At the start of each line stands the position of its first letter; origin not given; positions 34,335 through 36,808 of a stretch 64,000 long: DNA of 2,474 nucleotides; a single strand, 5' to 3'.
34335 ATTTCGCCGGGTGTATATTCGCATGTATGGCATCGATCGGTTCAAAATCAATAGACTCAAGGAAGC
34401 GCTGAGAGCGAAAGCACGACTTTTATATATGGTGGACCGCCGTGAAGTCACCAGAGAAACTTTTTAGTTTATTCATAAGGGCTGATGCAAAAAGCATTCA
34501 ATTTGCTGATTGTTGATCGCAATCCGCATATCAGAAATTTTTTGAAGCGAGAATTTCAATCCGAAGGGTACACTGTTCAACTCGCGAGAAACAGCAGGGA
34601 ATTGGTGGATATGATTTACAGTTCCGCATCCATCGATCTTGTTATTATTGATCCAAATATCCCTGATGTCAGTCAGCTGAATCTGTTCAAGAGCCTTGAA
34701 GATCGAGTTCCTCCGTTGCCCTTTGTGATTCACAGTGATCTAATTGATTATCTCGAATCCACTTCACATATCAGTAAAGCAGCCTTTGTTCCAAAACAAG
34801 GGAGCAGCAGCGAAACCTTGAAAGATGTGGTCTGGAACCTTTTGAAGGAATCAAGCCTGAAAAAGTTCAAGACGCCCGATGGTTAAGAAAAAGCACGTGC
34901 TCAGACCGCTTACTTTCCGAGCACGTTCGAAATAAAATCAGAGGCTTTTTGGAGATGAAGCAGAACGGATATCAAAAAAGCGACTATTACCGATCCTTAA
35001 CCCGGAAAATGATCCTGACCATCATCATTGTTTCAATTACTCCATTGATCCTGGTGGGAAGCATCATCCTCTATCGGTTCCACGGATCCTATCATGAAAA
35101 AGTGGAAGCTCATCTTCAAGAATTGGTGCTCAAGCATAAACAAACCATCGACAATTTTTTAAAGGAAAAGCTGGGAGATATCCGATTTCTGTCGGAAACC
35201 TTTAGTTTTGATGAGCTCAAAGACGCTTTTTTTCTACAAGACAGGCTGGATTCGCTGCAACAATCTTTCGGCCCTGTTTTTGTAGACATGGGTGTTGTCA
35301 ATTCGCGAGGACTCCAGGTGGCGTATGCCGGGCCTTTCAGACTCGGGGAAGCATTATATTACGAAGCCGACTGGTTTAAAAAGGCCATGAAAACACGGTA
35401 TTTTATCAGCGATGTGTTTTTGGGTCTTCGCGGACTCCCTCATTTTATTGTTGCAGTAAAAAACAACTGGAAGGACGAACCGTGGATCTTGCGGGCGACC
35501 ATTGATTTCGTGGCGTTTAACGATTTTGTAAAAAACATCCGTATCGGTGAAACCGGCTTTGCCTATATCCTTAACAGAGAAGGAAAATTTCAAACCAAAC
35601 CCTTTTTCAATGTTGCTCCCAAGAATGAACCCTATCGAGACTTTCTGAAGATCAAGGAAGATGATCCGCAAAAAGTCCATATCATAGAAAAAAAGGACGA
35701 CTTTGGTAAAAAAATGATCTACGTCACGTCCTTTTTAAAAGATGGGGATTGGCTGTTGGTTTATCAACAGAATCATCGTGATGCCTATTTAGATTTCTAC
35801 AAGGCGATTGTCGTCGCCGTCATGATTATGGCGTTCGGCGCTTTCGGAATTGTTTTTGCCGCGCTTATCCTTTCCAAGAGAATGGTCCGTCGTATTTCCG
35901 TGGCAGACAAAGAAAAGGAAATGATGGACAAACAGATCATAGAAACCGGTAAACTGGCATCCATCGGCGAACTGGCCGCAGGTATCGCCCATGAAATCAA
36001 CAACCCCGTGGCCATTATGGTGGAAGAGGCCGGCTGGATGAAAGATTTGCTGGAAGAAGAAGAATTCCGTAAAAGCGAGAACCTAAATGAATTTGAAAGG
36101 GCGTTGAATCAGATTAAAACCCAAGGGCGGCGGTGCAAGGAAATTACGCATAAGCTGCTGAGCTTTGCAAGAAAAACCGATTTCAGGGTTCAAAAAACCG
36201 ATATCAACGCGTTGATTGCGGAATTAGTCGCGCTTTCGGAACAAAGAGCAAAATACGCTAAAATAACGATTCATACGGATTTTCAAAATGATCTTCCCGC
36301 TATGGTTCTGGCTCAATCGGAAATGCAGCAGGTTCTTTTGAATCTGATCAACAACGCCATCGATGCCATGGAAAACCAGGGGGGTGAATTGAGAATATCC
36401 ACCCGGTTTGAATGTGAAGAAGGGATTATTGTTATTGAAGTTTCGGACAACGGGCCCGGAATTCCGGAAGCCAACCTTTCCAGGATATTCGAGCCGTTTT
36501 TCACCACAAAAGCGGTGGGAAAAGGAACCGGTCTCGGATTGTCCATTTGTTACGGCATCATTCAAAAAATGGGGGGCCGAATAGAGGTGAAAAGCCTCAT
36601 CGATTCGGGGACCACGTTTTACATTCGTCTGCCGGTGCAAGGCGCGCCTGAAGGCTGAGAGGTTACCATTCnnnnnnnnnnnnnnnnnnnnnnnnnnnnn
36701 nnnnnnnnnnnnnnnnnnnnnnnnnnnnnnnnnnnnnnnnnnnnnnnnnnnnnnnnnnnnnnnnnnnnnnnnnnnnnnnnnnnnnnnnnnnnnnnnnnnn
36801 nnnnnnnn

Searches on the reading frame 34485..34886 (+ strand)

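Call 8: search_protein_families(library=pfam, proteins=[window:34485-34886:+])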
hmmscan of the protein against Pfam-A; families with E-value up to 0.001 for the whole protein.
window:34485-34886:+ (133 aa): 1 family
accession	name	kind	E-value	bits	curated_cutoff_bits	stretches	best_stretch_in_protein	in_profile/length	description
PF00072.30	Response_reg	-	4.3e-11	43.4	30.2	1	8-104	2-99/111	Response regulator receiver domain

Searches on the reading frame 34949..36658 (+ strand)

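Call 8: search_protein_families(library=pfam, proteins=[window:34949-36658:+])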
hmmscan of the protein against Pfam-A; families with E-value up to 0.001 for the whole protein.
window:34949-36658:+ (569 aa): 4 families
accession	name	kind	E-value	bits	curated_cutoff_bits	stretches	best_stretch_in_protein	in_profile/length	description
PF02518.31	HATPase_c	-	6.7e-29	101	26.4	1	457-564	4-110/111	Histidine kinase-, DNA gyrase B-, and HSP90-like ATPase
PF02743.24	dCache_1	-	9.2e-22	78.2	45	1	48-272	3-239/240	Cache domain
PF00512.31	HisKA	-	2.1e-09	37.7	26.9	1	340-409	3-63/66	His Kinase A (phospho-acceptor) domain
PF14501.12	HATPase_c_5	-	7.6e-06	26.2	22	1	457-548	4-89/102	GHKL domain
